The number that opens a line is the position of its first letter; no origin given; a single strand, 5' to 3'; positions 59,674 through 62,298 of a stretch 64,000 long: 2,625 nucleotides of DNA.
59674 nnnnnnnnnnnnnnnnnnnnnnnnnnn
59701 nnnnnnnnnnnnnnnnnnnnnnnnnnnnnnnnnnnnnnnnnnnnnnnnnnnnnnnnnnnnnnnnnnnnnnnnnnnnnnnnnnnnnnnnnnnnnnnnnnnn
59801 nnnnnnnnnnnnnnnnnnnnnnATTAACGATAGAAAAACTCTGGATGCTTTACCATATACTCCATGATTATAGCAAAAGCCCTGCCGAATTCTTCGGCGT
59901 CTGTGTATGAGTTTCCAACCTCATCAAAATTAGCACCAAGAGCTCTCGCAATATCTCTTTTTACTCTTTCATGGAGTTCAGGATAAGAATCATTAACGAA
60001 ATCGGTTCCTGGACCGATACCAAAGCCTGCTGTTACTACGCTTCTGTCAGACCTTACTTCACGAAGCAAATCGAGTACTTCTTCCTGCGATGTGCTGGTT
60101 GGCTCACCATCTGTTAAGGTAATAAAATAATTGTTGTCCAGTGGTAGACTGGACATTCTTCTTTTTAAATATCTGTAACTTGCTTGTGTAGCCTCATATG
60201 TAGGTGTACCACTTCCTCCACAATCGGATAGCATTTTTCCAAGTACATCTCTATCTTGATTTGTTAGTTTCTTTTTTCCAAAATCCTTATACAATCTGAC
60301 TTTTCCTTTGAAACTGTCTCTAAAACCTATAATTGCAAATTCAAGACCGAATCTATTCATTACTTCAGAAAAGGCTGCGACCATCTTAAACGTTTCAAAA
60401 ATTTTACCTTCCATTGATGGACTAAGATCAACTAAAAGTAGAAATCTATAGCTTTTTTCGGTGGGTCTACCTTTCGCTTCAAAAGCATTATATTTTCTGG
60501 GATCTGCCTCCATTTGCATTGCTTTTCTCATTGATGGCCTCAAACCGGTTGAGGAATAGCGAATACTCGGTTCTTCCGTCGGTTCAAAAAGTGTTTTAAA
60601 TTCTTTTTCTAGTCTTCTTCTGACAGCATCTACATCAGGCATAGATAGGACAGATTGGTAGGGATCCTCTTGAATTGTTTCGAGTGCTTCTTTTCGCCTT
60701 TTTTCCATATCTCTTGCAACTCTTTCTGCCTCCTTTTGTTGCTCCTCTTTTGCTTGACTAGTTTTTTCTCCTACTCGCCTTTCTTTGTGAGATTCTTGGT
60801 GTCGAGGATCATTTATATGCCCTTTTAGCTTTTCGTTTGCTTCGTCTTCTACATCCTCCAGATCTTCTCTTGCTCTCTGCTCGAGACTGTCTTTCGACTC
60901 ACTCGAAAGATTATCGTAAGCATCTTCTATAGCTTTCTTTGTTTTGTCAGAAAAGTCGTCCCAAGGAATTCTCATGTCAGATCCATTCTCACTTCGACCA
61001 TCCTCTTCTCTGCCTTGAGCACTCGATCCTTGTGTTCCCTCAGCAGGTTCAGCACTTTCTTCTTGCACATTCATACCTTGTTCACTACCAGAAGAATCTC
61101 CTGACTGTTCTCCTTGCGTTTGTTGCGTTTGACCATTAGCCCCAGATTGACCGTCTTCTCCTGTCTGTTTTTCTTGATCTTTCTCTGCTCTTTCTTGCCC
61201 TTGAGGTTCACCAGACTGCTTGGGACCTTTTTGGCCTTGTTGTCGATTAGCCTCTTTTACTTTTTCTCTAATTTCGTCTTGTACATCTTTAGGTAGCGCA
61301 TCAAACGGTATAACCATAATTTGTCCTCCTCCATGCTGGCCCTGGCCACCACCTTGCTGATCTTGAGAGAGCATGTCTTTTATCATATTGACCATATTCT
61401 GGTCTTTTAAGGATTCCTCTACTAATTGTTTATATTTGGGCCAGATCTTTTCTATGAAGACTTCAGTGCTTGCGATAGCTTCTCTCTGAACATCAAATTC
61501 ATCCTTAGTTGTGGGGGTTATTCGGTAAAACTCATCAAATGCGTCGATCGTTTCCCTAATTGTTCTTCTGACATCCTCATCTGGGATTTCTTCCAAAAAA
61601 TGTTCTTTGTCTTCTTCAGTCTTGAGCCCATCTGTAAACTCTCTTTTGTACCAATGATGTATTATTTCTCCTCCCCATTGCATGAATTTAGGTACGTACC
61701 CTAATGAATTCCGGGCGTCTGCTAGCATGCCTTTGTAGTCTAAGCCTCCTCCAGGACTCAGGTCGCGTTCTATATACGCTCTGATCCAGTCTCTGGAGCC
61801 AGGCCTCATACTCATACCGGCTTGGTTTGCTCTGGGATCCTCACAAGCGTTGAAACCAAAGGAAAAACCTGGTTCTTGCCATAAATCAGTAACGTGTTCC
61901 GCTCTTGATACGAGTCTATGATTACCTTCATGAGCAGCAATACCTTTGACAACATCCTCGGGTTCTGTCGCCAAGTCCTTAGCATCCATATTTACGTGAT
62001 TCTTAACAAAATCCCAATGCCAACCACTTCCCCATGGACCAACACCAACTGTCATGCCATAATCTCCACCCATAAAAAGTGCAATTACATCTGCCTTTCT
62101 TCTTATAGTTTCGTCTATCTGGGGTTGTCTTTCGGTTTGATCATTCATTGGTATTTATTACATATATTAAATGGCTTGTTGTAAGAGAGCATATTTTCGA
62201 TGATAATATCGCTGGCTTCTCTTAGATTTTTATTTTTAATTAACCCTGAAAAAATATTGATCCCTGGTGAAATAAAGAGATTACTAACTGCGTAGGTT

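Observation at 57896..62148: MoxR-like AAA+ ATPase with large HExxH + VWA partner (CbbQ/CbbO- or NorQ/NorD-like pair) embedded in the accessory operon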

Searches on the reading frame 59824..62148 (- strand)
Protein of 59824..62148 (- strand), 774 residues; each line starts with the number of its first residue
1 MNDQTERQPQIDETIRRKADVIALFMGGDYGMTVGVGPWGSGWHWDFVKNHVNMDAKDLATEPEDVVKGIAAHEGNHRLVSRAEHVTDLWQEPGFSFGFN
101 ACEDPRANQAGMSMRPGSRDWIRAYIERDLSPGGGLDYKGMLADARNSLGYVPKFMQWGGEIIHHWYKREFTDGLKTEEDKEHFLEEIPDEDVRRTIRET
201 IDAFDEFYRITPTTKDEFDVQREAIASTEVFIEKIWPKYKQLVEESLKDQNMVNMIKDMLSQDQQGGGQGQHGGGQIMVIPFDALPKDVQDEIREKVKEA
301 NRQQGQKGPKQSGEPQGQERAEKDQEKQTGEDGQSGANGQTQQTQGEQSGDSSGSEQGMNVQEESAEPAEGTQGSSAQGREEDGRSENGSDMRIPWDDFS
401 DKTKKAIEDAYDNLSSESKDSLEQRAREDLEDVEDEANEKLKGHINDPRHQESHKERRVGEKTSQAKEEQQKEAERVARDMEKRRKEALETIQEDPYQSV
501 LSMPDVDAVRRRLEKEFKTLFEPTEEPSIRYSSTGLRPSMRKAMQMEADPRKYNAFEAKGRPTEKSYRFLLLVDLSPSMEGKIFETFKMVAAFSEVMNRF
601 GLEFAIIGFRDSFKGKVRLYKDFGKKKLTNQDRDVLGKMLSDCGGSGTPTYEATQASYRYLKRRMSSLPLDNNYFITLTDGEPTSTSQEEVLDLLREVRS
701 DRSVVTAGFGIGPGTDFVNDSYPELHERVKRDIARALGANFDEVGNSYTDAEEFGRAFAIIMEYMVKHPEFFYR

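Call 4: search_protein_families(library=pfam, proteins=[window:59824-62148:-], max_evalue=0.01)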
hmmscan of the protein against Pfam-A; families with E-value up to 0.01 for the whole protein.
window:59824-62148:- (774 aa): 1 family
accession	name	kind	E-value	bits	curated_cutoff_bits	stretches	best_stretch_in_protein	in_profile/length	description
PF00092.34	VWA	-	1.1e-05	26.1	23.8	1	571-714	4-142/174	von Willebrand factor type A domain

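Call 5: search_protein_families(library=phrogs, proteins=[window:59824-62148:-], max_evalue=0.01)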
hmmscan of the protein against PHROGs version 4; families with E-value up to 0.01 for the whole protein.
window:59824-62148:- (774 aa): 0 families

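Call 20: search_protein_families(library=ncbifam, proteins=[window:59824-62148:-], max_evalue=1)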
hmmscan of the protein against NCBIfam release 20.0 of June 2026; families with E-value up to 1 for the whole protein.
window:59824-62148:- (774 aa): 0 families

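Call 25: find_homologous_proteins(query=window:59824-62148:-)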
Query window:59824-62148:- (774 aa): 26 proteins with E <= 0.001 among 8000 candidates.
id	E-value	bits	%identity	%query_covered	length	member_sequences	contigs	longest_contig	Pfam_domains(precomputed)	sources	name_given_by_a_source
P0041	0.0e+0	1756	100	100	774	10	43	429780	PF00092.35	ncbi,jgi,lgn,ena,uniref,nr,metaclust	ncbi:hypothetical protein A2W70_04815 [Candidatus Curtissbacteria bacterium RIFCSPLOWO2_02_41_11]|un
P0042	0.0e+0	1121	63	100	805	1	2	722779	-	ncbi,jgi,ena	-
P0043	2.0e-267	908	52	100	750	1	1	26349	-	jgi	jgi:hypothetical protein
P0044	4.3e-264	897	53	99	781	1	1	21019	PF00092.35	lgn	-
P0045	1.6e-257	875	52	99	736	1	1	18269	-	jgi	jgi:uncharacterized protein YegL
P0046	1.8e-253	862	52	100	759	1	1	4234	-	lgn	-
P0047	2.9e-253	861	51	99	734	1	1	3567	-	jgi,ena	-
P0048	1.9e-247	842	49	99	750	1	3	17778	PF00092.35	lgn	-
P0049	7.8e-246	836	48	99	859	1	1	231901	-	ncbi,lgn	-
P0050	4.4e-242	824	47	99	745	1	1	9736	PF00092.35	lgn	-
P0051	2.0e-241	822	49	99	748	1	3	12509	PF00092.35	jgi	jgi:uncharacterized protein YegL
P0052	6.6e-241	820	49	99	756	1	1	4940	-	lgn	-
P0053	1.3e-238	812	49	99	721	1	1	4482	-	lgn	-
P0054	7.6e-236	803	48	99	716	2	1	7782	PF00092.35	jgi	jgi:Mg-chelatase subunit ChlD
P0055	3.1e-232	791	47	99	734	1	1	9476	-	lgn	-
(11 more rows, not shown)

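Call 28: search_solved_structures(query=A3, max_evalue=1, show_alignments=2)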
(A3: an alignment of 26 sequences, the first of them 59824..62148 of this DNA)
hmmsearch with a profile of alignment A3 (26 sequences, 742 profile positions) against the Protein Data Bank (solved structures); distinct sequences matched with E-value up to 1: 18.
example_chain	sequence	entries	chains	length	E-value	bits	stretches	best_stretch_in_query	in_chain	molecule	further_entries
6qt8_A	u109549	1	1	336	0.00024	22.5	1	472-551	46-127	Midasin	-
9c4f_I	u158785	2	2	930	0.02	16.2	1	537-689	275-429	Inter-alpha-trypsin inhibitor heavy chain H4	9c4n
8s05_A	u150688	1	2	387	0.033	15.5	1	530-680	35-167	Conserved protein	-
6fpy_A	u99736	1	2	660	0.053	14.8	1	531-683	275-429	Inter-alpha-trypsin inhibitor heavy chain H1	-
9hll_A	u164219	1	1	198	0.054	14.8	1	535-651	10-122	Integrin alpha-M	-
6rhv_C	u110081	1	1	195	0.059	14.6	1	536-651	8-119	Integrin alpha-M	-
4jza_A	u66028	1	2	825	0.065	14.5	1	230-312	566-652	Uncharacterized protein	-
1n3y_A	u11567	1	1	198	0.11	13.8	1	534-658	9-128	Integrin alpha-X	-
8hlp_F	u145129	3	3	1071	0.29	12.4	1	536-681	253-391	Voltage-dependent calcium channel subunit alpha-2/delta-1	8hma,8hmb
7xlq_D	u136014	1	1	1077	0.29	12.3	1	536-681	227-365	Voltage-dependent calcium channel subunit alpha-2/delta-1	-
9uka_G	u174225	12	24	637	0.33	12.1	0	533-581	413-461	Cobaltochelatase subunit CobT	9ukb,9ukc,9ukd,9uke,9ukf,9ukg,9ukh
6jp8_F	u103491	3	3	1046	0.45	11.7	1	536-681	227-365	Voltage-dependent calcium channel subunit alpha-2/delta-1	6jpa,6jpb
8eog_D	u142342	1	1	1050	0.46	11.7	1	536-681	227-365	Voltage-dependent calcium channel subunit alpha-2/delta-1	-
6jp5_F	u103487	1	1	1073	0.48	11.6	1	536-681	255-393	Voltage-dependent calcium channel subunit alpha-2/delta-1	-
4kx7_A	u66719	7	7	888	0.78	10.9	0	52-100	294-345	Glutamyl aminopeptidase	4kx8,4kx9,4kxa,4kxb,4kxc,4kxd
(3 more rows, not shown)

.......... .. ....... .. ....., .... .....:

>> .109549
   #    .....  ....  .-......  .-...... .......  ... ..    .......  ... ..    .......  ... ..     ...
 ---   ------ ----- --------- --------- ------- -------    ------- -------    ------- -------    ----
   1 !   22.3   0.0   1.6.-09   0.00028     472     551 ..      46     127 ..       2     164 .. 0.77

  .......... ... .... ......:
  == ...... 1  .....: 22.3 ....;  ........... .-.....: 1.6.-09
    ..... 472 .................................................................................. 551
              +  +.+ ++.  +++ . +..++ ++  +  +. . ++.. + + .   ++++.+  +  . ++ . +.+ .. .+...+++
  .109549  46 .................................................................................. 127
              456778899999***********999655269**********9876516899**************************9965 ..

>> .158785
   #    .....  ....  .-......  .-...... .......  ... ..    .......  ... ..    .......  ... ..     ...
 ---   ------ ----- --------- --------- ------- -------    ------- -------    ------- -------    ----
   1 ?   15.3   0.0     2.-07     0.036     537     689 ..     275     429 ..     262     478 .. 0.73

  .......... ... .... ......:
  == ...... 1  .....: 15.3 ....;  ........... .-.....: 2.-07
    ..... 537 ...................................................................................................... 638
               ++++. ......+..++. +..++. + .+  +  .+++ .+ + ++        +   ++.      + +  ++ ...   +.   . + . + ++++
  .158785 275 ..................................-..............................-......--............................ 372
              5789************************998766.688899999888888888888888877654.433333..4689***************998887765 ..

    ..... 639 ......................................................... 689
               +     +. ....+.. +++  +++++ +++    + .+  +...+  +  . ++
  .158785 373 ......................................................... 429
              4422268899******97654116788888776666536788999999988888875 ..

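Call 38: predict_structure(alignment_id=A3)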
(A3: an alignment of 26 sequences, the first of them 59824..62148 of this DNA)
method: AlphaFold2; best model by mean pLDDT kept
length: 774 residues; sequences in the alignment: 26
mean_pLDDT: 76.8   pTM: 0.50
mean pLDDT of the five models: 76.8, 76.0, 74.3, 74.3, 73.7
residues with pLDDT >= 90: 289; 70-90: 282; 50-70: 73; < 50: 130
segments of 3 or more residues with pLDDT < 50: 1-8, 267-277, 308-390, 444-446, 524-537, 553-562
pLDDT, mean of each block of 10 residues (from residue 1): 43 78 67 75 68 82 85 83 83 89 91 88 84 60 86 92 91 86 91 96 96 90 95 96 95 91 58 44 86 90 60 32 31 30 31 35 33 29 34 86 92 88 91 84 55 78 79 82 69 75 91 87 53 48 63 44 72 92 92 92 93 90 89 92 85 94 92 92 79 87 91 86 89 92 91 93 91 82
secondary structure, 60 per line:
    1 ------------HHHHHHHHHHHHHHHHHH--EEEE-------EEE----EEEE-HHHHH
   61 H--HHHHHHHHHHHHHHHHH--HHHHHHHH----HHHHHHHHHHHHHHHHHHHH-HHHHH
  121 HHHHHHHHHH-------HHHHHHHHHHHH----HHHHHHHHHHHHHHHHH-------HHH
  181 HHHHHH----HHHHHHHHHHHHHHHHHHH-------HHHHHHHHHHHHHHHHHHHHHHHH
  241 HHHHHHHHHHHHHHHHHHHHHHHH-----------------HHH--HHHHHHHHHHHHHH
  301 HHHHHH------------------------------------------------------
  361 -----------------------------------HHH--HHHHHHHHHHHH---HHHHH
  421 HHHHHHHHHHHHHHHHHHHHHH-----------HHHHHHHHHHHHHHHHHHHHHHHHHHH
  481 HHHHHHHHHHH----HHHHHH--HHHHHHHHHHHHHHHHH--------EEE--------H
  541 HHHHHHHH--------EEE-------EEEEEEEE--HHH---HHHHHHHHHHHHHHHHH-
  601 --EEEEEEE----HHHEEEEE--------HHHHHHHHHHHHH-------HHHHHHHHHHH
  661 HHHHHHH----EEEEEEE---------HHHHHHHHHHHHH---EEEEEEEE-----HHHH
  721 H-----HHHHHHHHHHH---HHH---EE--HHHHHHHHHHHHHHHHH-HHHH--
elements in order (helices of 4 or more, strands of 3 or more residues): H13-30 E33-36 E44-46 E51-54 H56-61 H64-80 H83-90 H95-114 H116-130 H138-149 H154-170 H178-186 H191-209 H217-264 H287-306 H401-412 H416-442 H454-491 H496-501 H504-520 E529-531 H540-548 E557-559 E567-574 H583-599 E603-609 E617-621 H630-642 H650-667 E672-678 H688-700 E704-711 H717-721 H727-737 H751-767 H769-772

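Call 74: search_protein_families(library=padloc, proteins=[window:59824-62148:-], max_evalue=0.01)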
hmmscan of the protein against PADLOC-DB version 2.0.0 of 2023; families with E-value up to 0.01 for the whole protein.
window:59824-62148:- (774 aa): 0 families

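Call 84: find_related_loci(query=A3, collection=viral_contigs, flank=10000)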
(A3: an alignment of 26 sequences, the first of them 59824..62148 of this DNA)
Query A3 (774 aa) in viral_contigs; peptide patterns used: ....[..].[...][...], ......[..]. (x = any residue, [..] = any of these).
91 stretches matched a pattern, but none encodes a relative of the query by tblastn (E <= 1e-3).

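Call 93: fold_search(model_id=the predicted structure, library=viral)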
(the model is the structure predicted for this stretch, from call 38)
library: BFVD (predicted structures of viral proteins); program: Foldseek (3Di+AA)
matches with E <= 10: 236; with E <= 0.001: 31
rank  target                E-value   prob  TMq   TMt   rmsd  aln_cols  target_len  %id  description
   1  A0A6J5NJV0            3.6e-15  1.00  0.27  0.28  43.1       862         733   16  Cobalt chelatase, CobT subunit [uncultured Caudovirales phage]
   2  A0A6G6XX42            5.0e-13  1.00  0.21  0.23  45.4       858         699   14  (no name in the UniProt tables at hand)
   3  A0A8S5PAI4            1.1e-12  1.00  0.25  0.29  33.5       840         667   12  Cobalamin biosynthesis protein [Siphoviridae sp. ctmpG14]
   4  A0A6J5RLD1            8.2e-12  1.00  0.22  0.24  36.4       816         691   14  VWFA domain containing protein [uncultured Caudovirales phage]
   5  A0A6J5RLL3            2.4e-11  1.00  0.22  0.26  37.0       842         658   16  VWFA domain containing protein [uncultured Caudovirales phage]
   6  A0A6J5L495            1.8e-10  1.00  0.21  0.25  32.2       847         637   13  VWFA domain containing protein [uncultured Caudovirales phage]
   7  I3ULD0                8.8e-10  1.00  0.19  0.21  33.5       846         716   13  (no name in the UniProt tables at hand)
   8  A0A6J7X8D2            1.9e-09  1.00  0.23  0.29  41.9       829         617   12  Cobalamin biosynthesis protein CobT VWA domain containing protein [uncultured Caudovirales phage]
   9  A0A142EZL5            2.9e-09  1.00  0.19  0.18  32.7       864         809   13  (no name in the UniProt tables at hand)
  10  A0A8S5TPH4            5.3e-09  1.00  0.22  0.29  33.7       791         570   14  VWFA domain-containing protein [Podoviridae sp. ct2iq11]
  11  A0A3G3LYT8            6.0e-09  1.00  0.21  0.27  35.1       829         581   10  Uncharacterized protein [Brevibacterium phage Cantare]
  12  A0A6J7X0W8            6.9e-09  1.00  0.23  0.25  39.6       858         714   13  VWFA domain containing protein [uncultured Caudovirales phage]
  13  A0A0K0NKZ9            1.1e-08  1.00  0.22  0.25  27.1       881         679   12  Putative von Willebrand factor protein [Gordonia phage GMA3]
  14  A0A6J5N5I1            1.8e-08  1.00  0.18  0.20  31.5       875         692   11  VWFA domain containing protein [uncultured Caudovirales phage]
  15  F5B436                2.6e-08  1.00  0.20  0.22  33.7       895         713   12  (no name in the UniProt tables at hand)
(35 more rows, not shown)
